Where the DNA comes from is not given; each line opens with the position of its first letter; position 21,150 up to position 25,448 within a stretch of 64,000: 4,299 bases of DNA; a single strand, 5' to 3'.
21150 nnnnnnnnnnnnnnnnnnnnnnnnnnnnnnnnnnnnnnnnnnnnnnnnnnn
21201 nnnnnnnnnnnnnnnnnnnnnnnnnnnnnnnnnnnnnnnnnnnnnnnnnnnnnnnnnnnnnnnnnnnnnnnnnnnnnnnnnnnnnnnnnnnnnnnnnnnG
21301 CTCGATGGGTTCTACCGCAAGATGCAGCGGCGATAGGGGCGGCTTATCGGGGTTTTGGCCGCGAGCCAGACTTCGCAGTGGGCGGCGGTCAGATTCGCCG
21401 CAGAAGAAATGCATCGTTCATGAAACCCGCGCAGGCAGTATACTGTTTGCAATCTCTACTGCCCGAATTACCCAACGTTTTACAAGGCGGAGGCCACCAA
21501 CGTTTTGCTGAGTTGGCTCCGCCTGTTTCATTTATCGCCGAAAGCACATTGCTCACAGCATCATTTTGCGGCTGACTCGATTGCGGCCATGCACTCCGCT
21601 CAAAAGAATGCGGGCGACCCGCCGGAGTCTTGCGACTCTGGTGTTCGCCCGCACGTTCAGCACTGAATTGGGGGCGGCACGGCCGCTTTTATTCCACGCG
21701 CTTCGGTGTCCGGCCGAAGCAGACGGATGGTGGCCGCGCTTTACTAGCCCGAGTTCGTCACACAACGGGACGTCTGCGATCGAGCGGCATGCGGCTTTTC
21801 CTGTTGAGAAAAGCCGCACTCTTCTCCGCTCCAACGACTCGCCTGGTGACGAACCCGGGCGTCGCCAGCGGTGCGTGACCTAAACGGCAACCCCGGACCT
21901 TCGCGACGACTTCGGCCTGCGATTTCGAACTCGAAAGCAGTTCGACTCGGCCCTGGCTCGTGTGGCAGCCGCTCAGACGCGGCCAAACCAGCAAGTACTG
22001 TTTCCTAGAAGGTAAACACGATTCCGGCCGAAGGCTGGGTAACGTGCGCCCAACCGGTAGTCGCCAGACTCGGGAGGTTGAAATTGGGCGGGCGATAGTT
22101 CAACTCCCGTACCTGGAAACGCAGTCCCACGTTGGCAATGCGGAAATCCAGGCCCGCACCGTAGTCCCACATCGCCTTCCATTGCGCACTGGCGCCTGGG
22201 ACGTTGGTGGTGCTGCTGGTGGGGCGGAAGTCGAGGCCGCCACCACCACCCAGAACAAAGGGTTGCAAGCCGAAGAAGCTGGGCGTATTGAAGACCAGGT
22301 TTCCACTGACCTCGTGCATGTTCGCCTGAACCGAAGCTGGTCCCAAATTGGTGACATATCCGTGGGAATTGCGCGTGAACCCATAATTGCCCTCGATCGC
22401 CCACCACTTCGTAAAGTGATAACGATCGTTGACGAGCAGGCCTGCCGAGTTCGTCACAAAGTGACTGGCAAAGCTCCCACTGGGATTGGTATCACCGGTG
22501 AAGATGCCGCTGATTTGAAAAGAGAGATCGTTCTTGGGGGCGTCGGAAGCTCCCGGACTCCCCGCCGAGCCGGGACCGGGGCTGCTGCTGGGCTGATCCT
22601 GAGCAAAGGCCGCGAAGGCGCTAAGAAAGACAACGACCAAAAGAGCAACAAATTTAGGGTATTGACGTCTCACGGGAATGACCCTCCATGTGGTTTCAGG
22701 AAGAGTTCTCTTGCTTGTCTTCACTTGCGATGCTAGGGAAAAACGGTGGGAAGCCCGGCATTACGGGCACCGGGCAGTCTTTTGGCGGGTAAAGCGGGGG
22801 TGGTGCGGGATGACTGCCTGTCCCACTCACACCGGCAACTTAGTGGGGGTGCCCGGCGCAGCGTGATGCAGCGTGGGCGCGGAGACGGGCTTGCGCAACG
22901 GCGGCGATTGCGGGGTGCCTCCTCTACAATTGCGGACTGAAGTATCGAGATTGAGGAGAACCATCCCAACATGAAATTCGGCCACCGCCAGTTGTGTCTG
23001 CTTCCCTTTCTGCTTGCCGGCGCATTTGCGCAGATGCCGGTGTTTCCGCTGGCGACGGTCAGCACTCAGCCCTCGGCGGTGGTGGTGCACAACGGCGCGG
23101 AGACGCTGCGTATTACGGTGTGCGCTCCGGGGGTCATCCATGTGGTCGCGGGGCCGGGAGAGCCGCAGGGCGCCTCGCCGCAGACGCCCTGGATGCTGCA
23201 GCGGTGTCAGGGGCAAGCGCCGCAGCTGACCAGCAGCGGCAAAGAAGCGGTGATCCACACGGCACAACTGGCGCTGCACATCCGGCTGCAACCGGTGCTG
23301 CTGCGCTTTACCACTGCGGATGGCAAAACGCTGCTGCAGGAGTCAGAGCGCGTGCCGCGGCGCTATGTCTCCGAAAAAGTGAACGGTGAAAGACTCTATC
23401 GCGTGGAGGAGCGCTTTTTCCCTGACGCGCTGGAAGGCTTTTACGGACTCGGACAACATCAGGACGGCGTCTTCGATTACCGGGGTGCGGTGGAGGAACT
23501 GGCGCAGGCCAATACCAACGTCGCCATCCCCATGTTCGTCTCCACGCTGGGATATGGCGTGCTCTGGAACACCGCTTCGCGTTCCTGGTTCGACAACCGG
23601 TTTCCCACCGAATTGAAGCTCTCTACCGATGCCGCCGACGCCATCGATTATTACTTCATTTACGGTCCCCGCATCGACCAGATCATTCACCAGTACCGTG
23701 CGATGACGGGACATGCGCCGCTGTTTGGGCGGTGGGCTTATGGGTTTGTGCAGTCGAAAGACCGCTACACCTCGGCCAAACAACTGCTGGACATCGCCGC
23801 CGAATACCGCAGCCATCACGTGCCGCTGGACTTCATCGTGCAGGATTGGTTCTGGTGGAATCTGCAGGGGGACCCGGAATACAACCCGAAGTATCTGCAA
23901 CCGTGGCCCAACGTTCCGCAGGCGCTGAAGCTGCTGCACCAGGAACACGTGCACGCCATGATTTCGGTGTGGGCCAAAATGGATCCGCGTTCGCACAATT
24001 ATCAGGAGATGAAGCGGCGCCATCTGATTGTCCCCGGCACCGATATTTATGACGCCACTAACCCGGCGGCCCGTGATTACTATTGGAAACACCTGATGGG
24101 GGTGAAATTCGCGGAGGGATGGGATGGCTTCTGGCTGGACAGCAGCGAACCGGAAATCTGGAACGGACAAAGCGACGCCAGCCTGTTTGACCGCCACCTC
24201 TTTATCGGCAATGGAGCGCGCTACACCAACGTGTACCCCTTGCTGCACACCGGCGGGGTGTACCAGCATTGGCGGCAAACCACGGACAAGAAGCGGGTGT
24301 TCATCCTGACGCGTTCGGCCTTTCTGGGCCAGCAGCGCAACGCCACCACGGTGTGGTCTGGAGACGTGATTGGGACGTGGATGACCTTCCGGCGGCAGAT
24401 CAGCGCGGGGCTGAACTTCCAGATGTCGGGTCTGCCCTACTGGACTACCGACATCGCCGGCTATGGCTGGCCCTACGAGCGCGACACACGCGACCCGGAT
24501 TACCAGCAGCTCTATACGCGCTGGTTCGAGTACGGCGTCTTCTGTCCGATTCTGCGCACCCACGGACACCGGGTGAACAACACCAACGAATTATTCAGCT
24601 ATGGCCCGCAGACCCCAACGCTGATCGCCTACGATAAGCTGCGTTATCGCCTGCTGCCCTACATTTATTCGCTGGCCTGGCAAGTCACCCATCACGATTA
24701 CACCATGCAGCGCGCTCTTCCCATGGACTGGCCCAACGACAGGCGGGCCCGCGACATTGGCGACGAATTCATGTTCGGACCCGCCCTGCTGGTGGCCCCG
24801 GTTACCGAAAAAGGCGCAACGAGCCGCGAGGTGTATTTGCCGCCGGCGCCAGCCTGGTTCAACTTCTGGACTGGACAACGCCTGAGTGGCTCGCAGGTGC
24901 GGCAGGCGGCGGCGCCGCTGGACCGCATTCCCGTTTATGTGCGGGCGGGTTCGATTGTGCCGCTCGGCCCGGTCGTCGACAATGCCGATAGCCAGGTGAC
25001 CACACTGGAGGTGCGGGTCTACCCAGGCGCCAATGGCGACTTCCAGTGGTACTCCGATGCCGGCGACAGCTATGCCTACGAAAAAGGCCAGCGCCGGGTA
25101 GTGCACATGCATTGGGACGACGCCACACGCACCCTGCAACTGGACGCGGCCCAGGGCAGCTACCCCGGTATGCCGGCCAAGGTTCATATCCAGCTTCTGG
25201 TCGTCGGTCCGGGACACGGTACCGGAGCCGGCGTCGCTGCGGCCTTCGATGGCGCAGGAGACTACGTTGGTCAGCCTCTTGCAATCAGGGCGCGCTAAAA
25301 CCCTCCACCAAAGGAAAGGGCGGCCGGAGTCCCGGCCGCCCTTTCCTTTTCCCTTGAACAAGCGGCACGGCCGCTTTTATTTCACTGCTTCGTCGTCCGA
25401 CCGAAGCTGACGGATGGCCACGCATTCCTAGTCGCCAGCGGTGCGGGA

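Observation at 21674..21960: Family of about 170-nt structured intergenic repeats: five same-orientation copies in 64 kb, all abutting gene ends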

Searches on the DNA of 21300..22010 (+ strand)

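Call 61: search_dna_similar(query=window:21674-21960:+, collection=phages, mode=distant, max_evalue=0.01, max_rows=10)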
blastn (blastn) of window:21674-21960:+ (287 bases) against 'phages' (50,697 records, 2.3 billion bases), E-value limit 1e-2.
No match.

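Call 62: search_rna_families(source=window, start=21300, end=22010, threshold=evalue, max_evalue=5)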
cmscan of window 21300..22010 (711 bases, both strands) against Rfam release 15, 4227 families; matches with E-value up to 5: 5.
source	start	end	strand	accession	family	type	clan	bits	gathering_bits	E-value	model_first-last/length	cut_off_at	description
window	21747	21860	-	RF04159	MIR1437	Gene; miRNA;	-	18.5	168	1.6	1-192/192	no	MIR1437 microRNA precursor family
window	21579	21693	+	RF01390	isrG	Gene; sRNA;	-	18.3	100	0.011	1-279/279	no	isrG Hfq binding RNA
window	21668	21739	+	RF03143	S15-Halobacteria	Cis-reg; leader;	CL00121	16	49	2.3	1-66/66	no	S15-Halobacteria ribosomal protein leader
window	21779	21834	-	RF02357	RNaseP-T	Gene; ribozyme;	CL00002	12.6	60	3.1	1-208/208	no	RNaseP truncated form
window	21786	21825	+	RF01390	isrG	Gene; sRNA;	-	9.6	100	3.7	1-279/279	no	isrG Hfq binding RNA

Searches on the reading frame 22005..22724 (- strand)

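Call 14: search_protein_families(library=pfam, proteins=[window:22005-22724:-])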
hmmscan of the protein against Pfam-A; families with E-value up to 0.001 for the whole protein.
window:22005-22724:- (239 aa): 1 family
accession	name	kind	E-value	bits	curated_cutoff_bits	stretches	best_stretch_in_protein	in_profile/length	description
PF13505.12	OMP_b-brl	-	3e-07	31.2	28.7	1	31-206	5-151/175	Outer membrane protein beta-barrel domain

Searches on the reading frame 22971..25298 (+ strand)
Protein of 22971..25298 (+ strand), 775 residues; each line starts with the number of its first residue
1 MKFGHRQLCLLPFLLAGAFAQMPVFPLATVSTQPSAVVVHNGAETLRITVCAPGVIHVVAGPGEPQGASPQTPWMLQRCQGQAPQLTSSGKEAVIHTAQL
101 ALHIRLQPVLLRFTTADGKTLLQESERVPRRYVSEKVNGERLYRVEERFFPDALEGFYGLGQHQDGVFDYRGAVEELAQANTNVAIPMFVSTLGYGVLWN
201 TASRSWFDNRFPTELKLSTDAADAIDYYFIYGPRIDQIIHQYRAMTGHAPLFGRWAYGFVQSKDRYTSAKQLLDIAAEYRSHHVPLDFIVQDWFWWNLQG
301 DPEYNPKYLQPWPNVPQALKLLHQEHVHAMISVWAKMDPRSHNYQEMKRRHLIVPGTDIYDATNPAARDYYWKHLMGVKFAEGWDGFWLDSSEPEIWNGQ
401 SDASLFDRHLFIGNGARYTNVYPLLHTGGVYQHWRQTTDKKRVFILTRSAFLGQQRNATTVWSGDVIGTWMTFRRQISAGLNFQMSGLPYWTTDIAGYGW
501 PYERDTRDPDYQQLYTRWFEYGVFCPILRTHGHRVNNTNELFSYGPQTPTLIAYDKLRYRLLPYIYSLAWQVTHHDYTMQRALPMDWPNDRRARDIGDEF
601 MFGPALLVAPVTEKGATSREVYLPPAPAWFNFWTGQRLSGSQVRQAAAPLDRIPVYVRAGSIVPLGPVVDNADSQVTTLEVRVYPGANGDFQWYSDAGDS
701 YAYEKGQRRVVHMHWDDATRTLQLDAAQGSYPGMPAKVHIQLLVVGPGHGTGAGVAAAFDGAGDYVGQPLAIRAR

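Call 14: search_protein_families(library=pfam, proteins=[window:22971-25298:+])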
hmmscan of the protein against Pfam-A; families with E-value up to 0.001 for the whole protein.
window:22971-25298:+ (775 aa): 4 families
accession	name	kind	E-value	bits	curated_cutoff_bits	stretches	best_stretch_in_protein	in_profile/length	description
PF01055.32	Glyco_hydro_31_2nd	-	1.3e-78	265.1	23.5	1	250-568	2-328/328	Glycosyl hydrolases family 31 TIM-barrel domain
PF21365.3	Glyco_hydro_31_3rd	-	6.5e-28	97.5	24.4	1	577-663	2-87/87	Glycosyl hydrolase family 31 C-terminal domain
PF17137.9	DUF5110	-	8.9e-18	64.6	27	1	678-746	1-70/71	Domain of unknown function (DUF5110)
PF13802.12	Gal_mutarotas_2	-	2e-13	51.5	27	1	45-208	1-184/184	Glycosyl hydrolase 31 N-terminal galactose mutarotase-like domain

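Call 24: find_homologous_proteins(query=window:22971-25298:+, max_evalue=1e-50)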
Query window:22971-25298:+ (775 aa): 7477 proteins with E <= 1e-50 among 8000 candidates; the best 120 are listed.
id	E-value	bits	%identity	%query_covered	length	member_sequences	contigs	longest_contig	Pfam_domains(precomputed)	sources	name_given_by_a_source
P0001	0.0e+0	1850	100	100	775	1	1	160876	PF21365.4,PF13802.13,PF01055.33,PF17137.10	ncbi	-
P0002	0.0e+0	1382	77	96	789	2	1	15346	PF21365.4,PF13802.13,PF01055.33,PF17137.10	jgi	jgi:alpha-D-xyloside xylohydrolase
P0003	0.0e+0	1381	77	96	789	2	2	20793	PF21365.4,PF13802.13,PF01055.33,PF17137.10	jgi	jgi:alpha-D-xyloside xylohydrolase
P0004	0.0e+0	1372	77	96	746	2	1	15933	PF21365.4,PF13802.13,PF01055.33,PF17137.10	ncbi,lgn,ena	-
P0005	0.0e+0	1369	77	96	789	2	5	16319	PF21365.4,PF13802.13,PF01055.33,PF17137.10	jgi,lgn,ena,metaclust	metaclust:\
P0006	0.0e+0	1367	76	97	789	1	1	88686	PF21365.4,PF13802.13,PF01055.33,PF17137.10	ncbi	-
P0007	0.0e+0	1366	75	99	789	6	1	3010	PF21365.4,PF13802.13,PF01055.33,PF17137.10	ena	-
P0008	0.0e+0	1366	75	96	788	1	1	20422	PF21365.4,PF13802.13,PF01055.33,PF17137.10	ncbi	-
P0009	0.0e+0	1362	76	96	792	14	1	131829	PF21365.4,PF13802.13,PF01055.33,PF17137.10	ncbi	-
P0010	0.0e+0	1362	76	96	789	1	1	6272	PF21365.4,PF13802.13,PF01055.33,PF17137.10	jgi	jgi:alpha-D-xyloside xylohydrolase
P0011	0.0e+0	1361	74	99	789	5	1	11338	PF21365.4,PF13802.13,PF01055.33,PF17137.10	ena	-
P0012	0.0e+0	1361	76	96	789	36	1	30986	PF21365.4,PF13802.13,PF01055.33,PF17137.10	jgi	-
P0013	0.0e+0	1357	76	96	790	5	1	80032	PF21365.4,PF13802.13,PF01055.33,PF17137.10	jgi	-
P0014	0.0e+0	1357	75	99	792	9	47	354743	PF21365.4,PF13802.13,PF01055.33,PF17137.10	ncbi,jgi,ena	ncbi:MAG: TIM-barrel domain-containing protein [Terriglobia bacterium]|jgi:alpha-D-xyloside xylohydr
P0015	0.0e+0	1356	75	99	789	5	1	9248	PF21365.4,PF13802.13,PF01055.33,PF17137.10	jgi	jgi:alpha-D-xyloside xylohydrolase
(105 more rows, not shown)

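Call 25: find_encoding_contigs(protein=P0001, flank=10000, max_places=3)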
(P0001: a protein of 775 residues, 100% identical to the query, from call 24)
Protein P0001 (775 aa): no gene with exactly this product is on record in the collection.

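Call 26: find_encoding_contigs(protein=P0006, flank=10000, max_places=2)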
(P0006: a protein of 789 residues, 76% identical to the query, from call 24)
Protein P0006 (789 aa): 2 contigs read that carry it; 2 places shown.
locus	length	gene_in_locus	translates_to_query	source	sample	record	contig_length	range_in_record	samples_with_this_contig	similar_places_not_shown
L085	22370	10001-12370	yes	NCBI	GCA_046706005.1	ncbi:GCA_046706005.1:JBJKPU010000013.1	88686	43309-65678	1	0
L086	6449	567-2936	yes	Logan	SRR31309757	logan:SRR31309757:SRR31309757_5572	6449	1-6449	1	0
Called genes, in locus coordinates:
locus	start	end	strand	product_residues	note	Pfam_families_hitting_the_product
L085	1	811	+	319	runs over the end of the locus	PF28475:DUF8413, PF01944:SpoIIM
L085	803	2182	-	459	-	PF01882:DUF58, PF13519:VWA_2 (weak)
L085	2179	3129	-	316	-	PF20030:bpMoxR (weak), PF00004:AAA (weak), PF07726:AAA_3, PF07728:AAA_5, PF17863:AAA_lid_2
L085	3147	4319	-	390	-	PF14258:DUF4350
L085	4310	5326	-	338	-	PF13559:DUF4129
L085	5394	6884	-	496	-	-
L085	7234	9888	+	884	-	PF00933:Glyco_hydro_3, PF01915:Glyco_hydro_3_C, PF07691:PA14 (weak), PF14310:Fn3-like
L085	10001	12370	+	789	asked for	PF13802:Gal_mutarotas_2, PF01055:Glyco_hydro_31_2nd, PF21365:Glyco_hydro_31_3rd, PF17137:DUF5110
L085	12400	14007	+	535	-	PF04616:Glyco_hydro_43, PF17851:GH43_C2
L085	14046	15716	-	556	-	PF01229:Glyco_hydro_39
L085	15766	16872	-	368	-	PF00756:Esterase, PF12697:Abhydrolase_6 (weak)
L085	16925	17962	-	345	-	PF00756:Esterase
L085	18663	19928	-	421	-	-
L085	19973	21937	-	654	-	PF02129:Peptidase_S15, PF00326:Peptidase_S9 (faint), PF08530:PepX_C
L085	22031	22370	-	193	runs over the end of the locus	PF03352:Adenine_glyco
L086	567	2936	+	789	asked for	PF13802:Gal_mutarotas_2, PF01055:Glyco_hydro_31_2nd, PF21365:Glyco_hydro_31_3rd, PF17137:DUF5110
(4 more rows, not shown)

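Call 27: find_encoding_contigs(protein=P0004, flank=10000, max_places=2)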
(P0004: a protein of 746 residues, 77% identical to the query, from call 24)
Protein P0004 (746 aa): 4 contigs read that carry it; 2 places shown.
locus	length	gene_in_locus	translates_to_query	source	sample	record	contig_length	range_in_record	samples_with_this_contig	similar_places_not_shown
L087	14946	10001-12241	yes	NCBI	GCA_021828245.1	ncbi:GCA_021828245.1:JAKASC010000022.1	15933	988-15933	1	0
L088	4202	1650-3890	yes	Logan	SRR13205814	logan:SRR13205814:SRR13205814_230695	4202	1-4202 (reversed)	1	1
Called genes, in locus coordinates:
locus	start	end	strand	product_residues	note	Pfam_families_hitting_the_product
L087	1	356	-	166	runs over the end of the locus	-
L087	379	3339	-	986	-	PF03710:GlnE, PF08335:GlnD_UR_UTase, PF03710:GlnE, PF08335:GlnD_UR_UTase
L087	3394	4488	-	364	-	PF07853:DUF1648, PF19124:DUF5808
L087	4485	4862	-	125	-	PF00392:GntR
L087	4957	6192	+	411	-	PF14659:Phage_int_SAM_3 (weak), PF22022:Phage_int_M (weak), PF00589:Phage_integrase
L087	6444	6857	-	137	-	PF08843:AbiEii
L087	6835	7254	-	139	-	PF08843:AbiEii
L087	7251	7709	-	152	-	PF09407:AbiEi_1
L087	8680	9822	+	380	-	PF00756:Esterase, PF12697:Abhydrolase_6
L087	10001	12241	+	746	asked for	PF13802:Gal_mutarotas_2, PF01055:Glyco_hydro_31_2nd, PF21365:Glyco_hydro_31_3rd, PF17137:DUF5110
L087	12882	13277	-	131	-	PF13384:HTH_23 (weak)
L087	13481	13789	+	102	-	-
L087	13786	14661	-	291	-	PF13676:TIR_2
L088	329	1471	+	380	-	PF00756:Esterase, PF12697:Abhydrolase_6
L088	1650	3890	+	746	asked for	PF13802:Gal_mutarotas_2, PF01055:Glyco_hydro_31_2nd, PF21365:Glyco_hydro_31_3rd, PF17137:DUF5110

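Call 48: list_cluster_members(proteins=[P0001, P0121, P0122])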
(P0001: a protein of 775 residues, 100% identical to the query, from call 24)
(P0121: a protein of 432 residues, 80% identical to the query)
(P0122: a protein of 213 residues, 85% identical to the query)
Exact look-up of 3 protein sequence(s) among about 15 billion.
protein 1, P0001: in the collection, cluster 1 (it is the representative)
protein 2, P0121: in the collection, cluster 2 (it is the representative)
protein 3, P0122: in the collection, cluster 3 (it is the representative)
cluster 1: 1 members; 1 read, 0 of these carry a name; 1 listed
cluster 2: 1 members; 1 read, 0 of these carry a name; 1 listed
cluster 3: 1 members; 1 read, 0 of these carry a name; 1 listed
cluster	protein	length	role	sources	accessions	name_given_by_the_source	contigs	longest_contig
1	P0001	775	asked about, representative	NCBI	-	-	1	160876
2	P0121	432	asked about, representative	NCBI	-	-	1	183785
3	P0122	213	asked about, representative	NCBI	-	-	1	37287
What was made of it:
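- Tried and rejected: Cluster look-up gave no accession or name (call 48).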
